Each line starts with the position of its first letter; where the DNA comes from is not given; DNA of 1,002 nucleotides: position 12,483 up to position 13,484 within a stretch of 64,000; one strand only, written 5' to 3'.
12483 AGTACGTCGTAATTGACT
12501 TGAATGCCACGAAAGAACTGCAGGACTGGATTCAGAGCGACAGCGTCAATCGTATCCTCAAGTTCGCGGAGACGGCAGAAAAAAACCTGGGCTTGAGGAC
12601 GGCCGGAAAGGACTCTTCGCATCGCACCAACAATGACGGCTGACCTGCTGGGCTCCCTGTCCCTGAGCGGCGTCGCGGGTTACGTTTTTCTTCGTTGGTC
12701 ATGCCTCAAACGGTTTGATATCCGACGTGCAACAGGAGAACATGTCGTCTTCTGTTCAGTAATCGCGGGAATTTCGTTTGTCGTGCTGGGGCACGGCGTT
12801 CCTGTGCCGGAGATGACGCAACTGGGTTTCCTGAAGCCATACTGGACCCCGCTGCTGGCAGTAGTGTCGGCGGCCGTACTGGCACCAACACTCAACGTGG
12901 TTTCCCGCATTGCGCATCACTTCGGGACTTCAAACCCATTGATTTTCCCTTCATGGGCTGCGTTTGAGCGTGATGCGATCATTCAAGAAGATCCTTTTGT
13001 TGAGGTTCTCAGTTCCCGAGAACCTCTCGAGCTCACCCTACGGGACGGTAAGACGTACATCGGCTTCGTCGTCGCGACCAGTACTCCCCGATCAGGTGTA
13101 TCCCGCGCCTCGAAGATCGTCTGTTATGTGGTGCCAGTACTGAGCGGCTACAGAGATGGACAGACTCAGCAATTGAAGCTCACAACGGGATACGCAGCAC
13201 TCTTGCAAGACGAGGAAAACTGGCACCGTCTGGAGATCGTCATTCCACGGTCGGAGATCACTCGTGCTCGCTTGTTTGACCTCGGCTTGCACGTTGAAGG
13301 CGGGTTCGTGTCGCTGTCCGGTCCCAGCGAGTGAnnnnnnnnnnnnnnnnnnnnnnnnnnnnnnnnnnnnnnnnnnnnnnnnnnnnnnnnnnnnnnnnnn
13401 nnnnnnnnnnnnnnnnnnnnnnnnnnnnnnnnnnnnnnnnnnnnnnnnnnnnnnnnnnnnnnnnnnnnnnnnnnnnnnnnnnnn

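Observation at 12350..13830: Low-GC three-gene cassette (65-aa protein, 3-TM protein, TARG1/DarG-like macro domain) embedded in the 70% GC defence island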

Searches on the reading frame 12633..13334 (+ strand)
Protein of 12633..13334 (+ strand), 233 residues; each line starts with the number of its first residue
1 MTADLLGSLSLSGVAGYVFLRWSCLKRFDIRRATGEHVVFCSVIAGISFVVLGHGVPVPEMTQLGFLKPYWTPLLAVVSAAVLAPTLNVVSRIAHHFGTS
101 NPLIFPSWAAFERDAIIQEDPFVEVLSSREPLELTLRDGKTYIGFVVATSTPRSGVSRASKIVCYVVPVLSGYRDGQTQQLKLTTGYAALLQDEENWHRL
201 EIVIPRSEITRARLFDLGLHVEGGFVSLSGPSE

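Call 3: search_protein_families(library=pfam, proteins=[window:12633-13334:+], max_evalue=1)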
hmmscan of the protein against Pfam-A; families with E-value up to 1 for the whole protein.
window:12633-13334:+ (233 aa): 1 family
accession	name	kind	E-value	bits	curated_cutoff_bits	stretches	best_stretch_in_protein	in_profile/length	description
PF09367.16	CpeS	-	0.14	12.4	23.3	1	137-198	80-141/170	CpeS-like protein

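Call 4: search_protein_families(library=padloc, proteins=[window:12633-13334:+], max_evalue=0.1)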
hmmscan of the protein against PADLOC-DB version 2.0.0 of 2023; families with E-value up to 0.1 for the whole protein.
window:12633-13334:+ (233 aa): 0 families

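Call 6: search_protein_families(library=ncbifam, proteins=[window:12633-13334:+], max_evalue=0.1)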
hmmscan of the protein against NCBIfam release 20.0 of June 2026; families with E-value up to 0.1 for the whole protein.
window:12633-13334:+ (233 aa): 0 families

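Call 7: search_protein_families(library=phrogs, proteins=[window:12633-13334:+], max_evalue=0.1)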
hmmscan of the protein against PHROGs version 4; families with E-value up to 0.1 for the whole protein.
window:12633-13334:+ (233 aa): 2 families
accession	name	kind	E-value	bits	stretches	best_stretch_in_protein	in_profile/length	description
phrog_3630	-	unknown function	2e-13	51.4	1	123-220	145-245/274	-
phrog_23864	-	unknown function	0.056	14.6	1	133-184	35-81/143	-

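Call 9: find_homologous_proteins(query=window:12633-13331:+, max_evalue=0.001)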
Query window:12633-13331:+ (233 aa): 6 proteins with E <= 0.001 among 1253 candidates.
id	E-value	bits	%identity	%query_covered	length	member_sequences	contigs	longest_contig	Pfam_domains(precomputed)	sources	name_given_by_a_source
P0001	1.3e-150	517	100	100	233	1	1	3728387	-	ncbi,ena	-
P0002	7.4e-30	122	38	97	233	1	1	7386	-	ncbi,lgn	-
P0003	3.0e-24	104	36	90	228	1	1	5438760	-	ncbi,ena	-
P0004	1.5e-20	92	33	91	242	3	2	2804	-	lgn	-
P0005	2.7e-9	55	31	89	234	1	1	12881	-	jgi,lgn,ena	-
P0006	1.0e-7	50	30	89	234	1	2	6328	-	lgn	-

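Call 11: find_encoding_contigs(protein=P0003, flank=8000, max_places=3)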
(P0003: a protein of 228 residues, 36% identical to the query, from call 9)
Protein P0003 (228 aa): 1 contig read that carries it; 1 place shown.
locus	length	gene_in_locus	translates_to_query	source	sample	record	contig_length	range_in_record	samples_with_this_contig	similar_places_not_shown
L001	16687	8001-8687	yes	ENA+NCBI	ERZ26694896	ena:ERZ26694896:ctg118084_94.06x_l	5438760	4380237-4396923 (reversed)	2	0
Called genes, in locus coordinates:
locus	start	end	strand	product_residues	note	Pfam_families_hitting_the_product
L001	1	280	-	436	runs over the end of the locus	PF02463:SMC_N (weak), PF11398:DUF2813 (faint), PF13175:AAA_15, PF13476:AAA_23, PF13304:AAA_21, PF13175:AAA_15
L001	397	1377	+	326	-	PF08240:ADH_N, PF00107:ADH_zinc_N, PF13602:ADH_zinc_N_2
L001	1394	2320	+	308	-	PF00296:Bac_luciferase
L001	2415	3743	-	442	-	PF01436:NHL (faint)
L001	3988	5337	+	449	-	PF13795:HupE_UreJ_2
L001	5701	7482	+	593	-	-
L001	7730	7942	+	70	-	-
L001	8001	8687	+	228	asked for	-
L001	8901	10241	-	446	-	PF05598:DUF772, PF01609:DDE_Tnp_1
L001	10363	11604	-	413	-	PF00144:Beta-lactamase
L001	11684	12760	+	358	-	-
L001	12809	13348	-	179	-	-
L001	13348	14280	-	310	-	PF13489:Methyltransf_23, PF08241:Methyltransf_11, PF08242:Methyltransf_12 (weak), PF13649:Methyltransf_25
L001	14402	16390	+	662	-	PF02727:Cu_amine_oxidN2, PF21994:AGAO-like_N2, PF01179:Cu_amine_oxid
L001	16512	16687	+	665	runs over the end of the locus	PF02727:Cu_amine_oxidN2, PF21994:AGAO-like_N2, PF02728:Cu_amine_oxidN3 (weak), PF01179:Cu_amine_oxid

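Call 12: find_encoding_contigs(protein=P0002, flank=8000, max_places=3)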
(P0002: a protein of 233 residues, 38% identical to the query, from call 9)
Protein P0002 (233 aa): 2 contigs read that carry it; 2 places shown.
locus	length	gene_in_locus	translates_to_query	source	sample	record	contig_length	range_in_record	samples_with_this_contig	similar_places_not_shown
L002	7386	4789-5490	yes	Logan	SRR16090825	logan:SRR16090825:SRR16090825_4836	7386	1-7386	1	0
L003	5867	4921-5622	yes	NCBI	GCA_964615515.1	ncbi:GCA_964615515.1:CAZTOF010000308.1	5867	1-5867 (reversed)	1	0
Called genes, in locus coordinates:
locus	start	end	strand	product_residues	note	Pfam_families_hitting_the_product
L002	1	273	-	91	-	?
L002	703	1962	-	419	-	-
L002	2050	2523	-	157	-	-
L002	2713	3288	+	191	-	PF13495:Phage_int_SAM_4 (faint)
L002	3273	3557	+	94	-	PF00589:Phage_integrase (weak)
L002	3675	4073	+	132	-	-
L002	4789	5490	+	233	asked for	-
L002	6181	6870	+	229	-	PF01656:CbiA, PF09140:MipZ, PF10609:ParA (weak), PF13614:AAA_31 (weak)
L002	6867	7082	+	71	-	PF20605:Antitox_RHH (weak)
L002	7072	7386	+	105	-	?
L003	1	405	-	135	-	?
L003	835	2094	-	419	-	-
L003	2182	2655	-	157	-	-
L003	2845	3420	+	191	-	PF13495:Phage_int_SAM_4 (faint)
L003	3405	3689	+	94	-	PF00589:Phage_integrase (weak)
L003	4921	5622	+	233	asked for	-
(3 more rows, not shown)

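Call 13: find_encoding_contigs(protein=P0005, flank=8000, max_places=3)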
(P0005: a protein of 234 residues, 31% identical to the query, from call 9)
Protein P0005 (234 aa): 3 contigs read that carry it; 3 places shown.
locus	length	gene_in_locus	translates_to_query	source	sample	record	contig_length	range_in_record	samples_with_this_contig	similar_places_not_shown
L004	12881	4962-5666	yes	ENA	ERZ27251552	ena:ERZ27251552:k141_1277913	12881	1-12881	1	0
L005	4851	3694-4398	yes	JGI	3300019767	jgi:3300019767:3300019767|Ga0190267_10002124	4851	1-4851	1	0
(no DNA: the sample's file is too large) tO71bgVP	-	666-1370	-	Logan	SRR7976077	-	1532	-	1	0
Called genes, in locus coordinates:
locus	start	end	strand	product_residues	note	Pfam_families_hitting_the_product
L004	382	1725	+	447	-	PF00324:AA_permease, PF13520:AA_permease_2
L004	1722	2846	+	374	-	PF00155:Aminotran_1_2, PF00266:Aminotran_5 (weak), PF01053:Cys_Met_Meta_PP, PF01212:Beta_elim_lyase (weak), PF01041:DegT_DnrJ_EryC1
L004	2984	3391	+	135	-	-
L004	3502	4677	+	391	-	PF11138:DUF2911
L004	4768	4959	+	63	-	-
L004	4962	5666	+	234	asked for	-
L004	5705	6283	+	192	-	PF00117:GATase, PF07722:Peptidase_C26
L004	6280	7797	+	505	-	-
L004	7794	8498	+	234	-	PF13489:Methyltransf_23, PF13847:Methyltransf_31 (weak), PF08241:Methyltransf_11, PF08242:Methyltransf_12, PF13649:Methyltransf_25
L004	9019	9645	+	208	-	PF12773:DZR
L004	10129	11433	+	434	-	PF13620:CarboxypepD_reg (faint), PF17210:SdrD_B (weak)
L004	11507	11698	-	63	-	-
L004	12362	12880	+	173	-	?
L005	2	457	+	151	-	?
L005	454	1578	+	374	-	PF00155:Aminotran_1_2, PF00266:Aminotran_5 (weak), PF01053:Cys_Met_Meta_PP, PF01212:Beta_elim_lyase (weak), PF01041:DegT_DnrJ_EryC1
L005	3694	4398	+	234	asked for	-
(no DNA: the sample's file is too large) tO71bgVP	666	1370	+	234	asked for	-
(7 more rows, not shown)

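Call 23: search_protein_representatives(alignment_id=A2)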
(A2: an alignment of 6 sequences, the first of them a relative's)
Query: 6 sequences, 227 profile positions. Proteins with E-value up to 0.001 (for the whole library): 3013; up to 1e-10: 1993; up to 1e-30: 294. The best 150 are listed.
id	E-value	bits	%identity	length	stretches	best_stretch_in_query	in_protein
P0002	1.3e-102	358.4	-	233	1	1-221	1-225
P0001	4.0e-78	278.3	-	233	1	1-222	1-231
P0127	2.4e-59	216.9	-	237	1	1-217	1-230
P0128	4.0e-57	209.6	-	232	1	1-219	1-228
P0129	1.7e-56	207.5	-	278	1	2-218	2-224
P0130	2.3e-56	207.1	-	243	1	2-218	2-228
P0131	2.3e-54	200.5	-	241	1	1-221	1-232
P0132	5.1e-54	199.4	-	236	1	1-217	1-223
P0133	3.0e-53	196.9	-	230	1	2-220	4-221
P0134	1.8e-51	191.1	-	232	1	2-219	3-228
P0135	2.5e-51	190.7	-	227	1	1-216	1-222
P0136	5.8e-51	189.4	-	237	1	1-220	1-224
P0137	7.2e-50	185.9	-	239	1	1-216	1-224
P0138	7.1e-49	182.6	-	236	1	2-223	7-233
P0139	2.1e-48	181.0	-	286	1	1-216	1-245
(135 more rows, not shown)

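Call 29: find_related_loci(query=A2, collection=genome_contigs, flank=5000)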
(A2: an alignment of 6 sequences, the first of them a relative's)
Query A2 (233 aa) in genome_contigs; peptide patterns used: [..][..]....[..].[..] (x = any residue, [..] = any of these).
49 stretches matched a pattern; 3 encode a relative of the query (tblastn E <= 1e-3); 3 distinct loci.
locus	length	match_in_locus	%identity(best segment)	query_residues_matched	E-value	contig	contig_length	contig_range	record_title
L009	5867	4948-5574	40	14-225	2e-34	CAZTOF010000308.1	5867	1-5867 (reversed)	MAG TPA_asm: uncultured Gemmatimonadaceae bacterium isolate SRP338948_co1_51 genome assembly, contig: k141_61314, whole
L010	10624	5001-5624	36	14-223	4e-29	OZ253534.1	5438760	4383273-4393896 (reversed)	MAG: Candidatus Multivorans sp. isolate be2d7f3f-f219-46b2-8ad1-06fdd0eb2387 genome assembly, chromosome: 1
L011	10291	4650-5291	36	13-225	3e-28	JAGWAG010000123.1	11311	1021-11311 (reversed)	MAG: Acidobacteria bacterium isolate 277c_1 scaffold_17113, whole genome shotgun sequence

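Call 30: search_dna_similar(query=window:12633-13331:+, collection=phages, mode=protein, max_evalue=0.001)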
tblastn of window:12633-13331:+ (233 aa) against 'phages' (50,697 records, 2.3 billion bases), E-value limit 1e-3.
No match.

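Call 31: search_dna_similar(query=window:12633-13331:+, collection=plasmids, mode=protein, max_evalue=0.001)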
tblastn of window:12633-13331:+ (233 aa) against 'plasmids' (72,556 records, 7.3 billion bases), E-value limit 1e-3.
No match.

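Call 32: predict_structure(alignment_id=A3)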
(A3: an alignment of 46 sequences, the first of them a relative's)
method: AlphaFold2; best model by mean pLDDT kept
length: 233 residues; sequences in the alignment: 46
mean_pLDDT: 84.5   pTM: 0.63
mean pLDDT of the five models: 84.5, 82.6, 82.2, 82.1, 81.4
residues with pLDDT >= 90: 117; 70-90: 84; 50-70: 28; < 50: 4
segments of 3 or more residues with pLDDT < 50: none
pLDDT, mean of each block of 10 residues (from residue 1): 84 93 81 86 94 86 78 90 92 82 70 72 81 96 90 53 91 96 95 94 94 92 64 50
secondary structure, 60 per line:
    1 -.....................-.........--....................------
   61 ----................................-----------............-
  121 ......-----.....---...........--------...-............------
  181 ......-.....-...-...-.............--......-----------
elements in order: H2-22 H24-32 H35-54 H65-96 H108-119 H121-126 E132-136 E140-150 E163-174 E181-186 H188-192 E202-205 E209-214 H217-222

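Call 35: fold_search(model_id=the predicted structure, library=pdb)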
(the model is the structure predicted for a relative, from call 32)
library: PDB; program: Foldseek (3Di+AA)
matches with E <= 10: 842; with E <= 0.001: 0
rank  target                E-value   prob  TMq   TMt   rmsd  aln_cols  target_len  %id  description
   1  4f7u_F                3.3e-03  1.00  0.24  0.62   3.4        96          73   14  The 6S snRNP assembly intermediate (released 2013-01-30)
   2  3jcm_J                5.0e-03  1.00  0.23  0.60   4.3        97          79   16  Cryo-EM structure of the spliceosomal U4/U6.U5 tri-snRNP (released 2016-02-24)
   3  6ppn_D                5.2e-03  1.00  0.23  0.54   7.1       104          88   12  Structure of S. pombe Lsm2-8 with unprocessed U6 snRNA (released 2020-06-17)
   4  6ppq_D                5.6e-03  1.00  0.24  0.59   7.1       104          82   12  Structure of S. pombe Lsm1-7 with RNA, polyuridine with 3' adenosine (released 2020-06-17)
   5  6j6g_l                5.9e-03  1.00  0.23  0.57   4.3        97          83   15  Cryo-EM structure of the yeast B*-a2 complex at an average resolution of 3.2 angstrom (released 2019-04-24)
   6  4pjo_F                7.4e-03  1.00  0.24  0.62   3.2        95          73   15  Minimal U1 snRNP (released 2014-12-31)
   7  4f7u_I                8.3e-03  1.00  0.24  0.62   3.3        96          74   14  The 6S snRNP assembly intermediate (released 2013-01-30)
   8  5o9z_e                8.3e-03  1.00  0.24  0.61   4.3        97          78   15  Cryo-EM structure of a pre-catalytic human spliceosome primed for activation (B complex) (released 2017-08-16)
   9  4v98_AD               8.8e-03  1.00  0.24  0.66   3.3        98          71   14  The 8S snRNP Assembly Intermediate (released 2014-07-09)
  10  5o9z_l                8.8e-03  1.00  0.23  0.65   4.0        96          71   14  Cryo-EM structure of a pre-catalytic human spliceosome primed for activation (B complex) (released 2017-08-16)
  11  3jb9_Z                8.8e-03  1.00  0.24  0.60   3.9        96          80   14  Cryo-EM structure of the yeast spliceosome at 3.6 angstrom resolution (released 2015-09-23)
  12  3jb9_D                8.8e-03  1.00  0.24  0.51   3.8        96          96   14  Cryo-EM structure of the yeast spliceosome at 3.6 angstrom resolution (released 2015-09-23)
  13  3pgw_V                8.8e-03  1.00  0.26  0.53   6.2       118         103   10  Crystal structure of human U1 snRNP (released 2010-12-29)
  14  1d3b_C                9.3e-03  1.00  0.24  0.67   3.9        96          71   14  CRYSTAL STRUCTURE OF THE D3B SUBCOMPLEX OF THE HUMAN CORE SNRNP DOMAIN AT 2.0A RESOLUTION (released 1999-12-22)
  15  4wzj_M                9.9e-03  1.00  0.24  0.60   3.5        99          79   14  Spliceosomal U4 snRNP core domain (released 2015-01-14)
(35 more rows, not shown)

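Call 37: find_encoding_contigs(protein=P0136, flank=5000, max_places=4)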
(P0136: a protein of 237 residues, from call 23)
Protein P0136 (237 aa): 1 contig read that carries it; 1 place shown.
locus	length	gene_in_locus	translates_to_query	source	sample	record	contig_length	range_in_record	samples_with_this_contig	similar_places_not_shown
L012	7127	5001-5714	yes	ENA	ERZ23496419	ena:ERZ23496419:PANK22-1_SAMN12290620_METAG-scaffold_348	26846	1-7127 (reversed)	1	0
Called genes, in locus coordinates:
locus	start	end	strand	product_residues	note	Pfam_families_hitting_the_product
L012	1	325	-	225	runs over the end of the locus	PF11536:DUF3226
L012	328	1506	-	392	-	PF11398:DUF2813 (weak), PF13175:AAA_15, PF13476:AAA_23, PF13304:AAA_21, PF13175:AAA_15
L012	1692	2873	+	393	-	PF02384:N6_Mtase, PF07669:Eco57I, PF01420:Methylase_S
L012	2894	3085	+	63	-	-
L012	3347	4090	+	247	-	-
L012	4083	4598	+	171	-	PF01850:PIN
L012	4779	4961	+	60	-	-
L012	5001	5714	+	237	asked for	-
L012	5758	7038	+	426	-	PF00355:Rieske, PF19301:LigXa_C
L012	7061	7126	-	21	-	?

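Call 39: find_encoding_contigs(protein=P0001, flank=10000, max_places=2)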
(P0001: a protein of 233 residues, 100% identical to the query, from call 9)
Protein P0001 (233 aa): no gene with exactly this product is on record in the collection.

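Call 41: fold_search(model_id=the predicted structure, library=viral)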
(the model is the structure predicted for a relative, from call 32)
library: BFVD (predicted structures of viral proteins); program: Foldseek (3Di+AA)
matches with E <= 10: 679; with E <= 0.001: 2
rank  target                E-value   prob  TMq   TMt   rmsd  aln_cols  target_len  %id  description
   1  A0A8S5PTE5            3.1e-04  1.00  0.39  0.44   9.8       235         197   13  Uncharacterized protein [Siphoviridae sp. ct96x5]
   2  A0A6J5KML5            6.5e-04  1.00  0.25  0.47   7.9       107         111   17  Uncharacterized protein [uncultured Caudovirales phage]
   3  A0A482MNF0            1.7e-03  1.00  0.24  0.52  10.1       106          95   16  (no name in the UniProt tables at hand)
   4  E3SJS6                2.6e-03  1.00  0.23  0.48   9.2       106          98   11  Uncharacterized protein [Synechococcus phage S-ShM2]
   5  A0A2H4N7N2            3.1e-03  1.00  0.23  0.37   7.3       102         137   11  (no name in the UniProt tables at hand)
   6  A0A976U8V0            3.9e-03  1.00  0.20  0.46   8.2       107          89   15  (no name in the UniProt tables at hand)
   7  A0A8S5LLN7            4.1e-03  1.00  0.22  0.56   6.2       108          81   11  Uncharacterized protein [Siphoviridae sp. ctvok7]
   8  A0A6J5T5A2            4.1e-03  1.00  0.24  0.37   6.8       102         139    9  Uncharacterized protein [uncultured Caudovirales phage]
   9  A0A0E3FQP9            4.6e-03  1.00  0.25  0.40   8.5       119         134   17  Methylamine utilization protein [Synechococcus phage ACG-2014f]
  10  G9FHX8                5.8e-03  1.00  0.23  0.48   7.6       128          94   11  (no name in the UniProt tables at hand)
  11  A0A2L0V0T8            6.1e-03  1.00  0.23  0.41   8.5       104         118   13  Uncharacterized protein [Agrobacterium phage Atu_ph07]
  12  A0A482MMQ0            6.5e-03  1.00  0.23  0.43   8.0       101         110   14  Uncharacterized protein [Burkholderia phage BcepSauron]
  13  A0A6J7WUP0            6.9e-03  0.97  0.20  0.32   8.9       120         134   10  Uncharacterized protein [uncultured Caudovirales phage]
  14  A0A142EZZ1            7.3e-03  1.00  0.23  0.38   6.7       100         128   10  (no name in the UniProt tables at hand)
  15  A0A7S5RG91            9.2e-03  0.99  0.21  0.53   4.7        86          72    9  (no name in the UniProt tables at hand)
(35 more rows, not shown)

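Call 46: find_related_loci(query=A4, collection=metagenome_contigs, flank=4000)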
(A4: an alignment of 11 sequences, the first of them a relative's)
Query A4 (236 aa) in metagenome_contigs; peptide patterns used: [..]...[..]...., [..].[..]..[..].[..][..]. (x = any residue, [..] = any of these).
136 stretches matched a pattern; 58 encode a relative of the query (tblastn E <= 1e-3); 58 distinct loci.
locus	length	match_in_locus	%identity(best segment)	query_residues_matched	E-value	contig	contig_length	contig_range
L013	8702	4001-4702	56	1-231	5e-79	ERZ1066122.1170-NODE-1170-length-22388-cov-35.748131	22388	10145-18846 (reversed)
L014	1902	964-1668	51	1-232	1e-81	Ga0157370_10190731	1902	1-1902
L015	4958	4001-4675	51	1-224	8e-74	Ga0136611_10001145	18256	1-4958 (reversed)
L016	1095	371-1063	49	1-231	3e-71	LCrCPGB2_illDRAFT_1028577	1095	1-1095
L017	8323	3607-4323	47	1-236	2e-66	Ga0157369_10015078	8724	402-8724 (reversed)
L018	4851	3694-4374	47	1-223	4e-63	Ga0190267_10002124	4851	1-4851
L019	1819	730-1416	47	1-227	4e-64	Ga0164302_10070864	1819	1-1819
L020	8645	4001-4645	45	12-223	5e-62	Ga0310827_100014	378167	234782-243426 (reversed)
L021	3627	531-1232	40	1-232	1e-58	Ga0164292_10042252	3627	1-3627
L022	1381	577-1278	44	1-229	3e-59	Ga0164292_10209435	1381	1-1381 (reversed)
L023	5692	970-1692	40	1-236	4e-51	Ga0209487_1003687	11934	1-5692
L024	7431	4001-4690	40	1-223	6e-47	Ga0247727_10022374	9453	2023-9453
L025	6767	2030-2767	39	1-228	1e-44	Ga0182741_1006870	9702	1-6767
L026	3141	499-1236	36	1-222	2e-42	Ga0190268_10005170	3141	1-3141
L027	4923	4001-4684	40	1-220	5e-41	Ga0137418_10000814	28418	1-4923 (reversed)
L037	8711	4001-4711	37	1-226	1e-34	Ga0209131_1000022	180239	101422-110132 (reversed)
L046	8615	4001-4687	36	8-232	2e-30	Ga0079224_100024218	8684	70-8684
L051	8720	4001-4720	38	8-236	1e-27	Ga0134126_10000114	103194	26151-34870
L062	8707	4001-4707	39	1-232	4e-35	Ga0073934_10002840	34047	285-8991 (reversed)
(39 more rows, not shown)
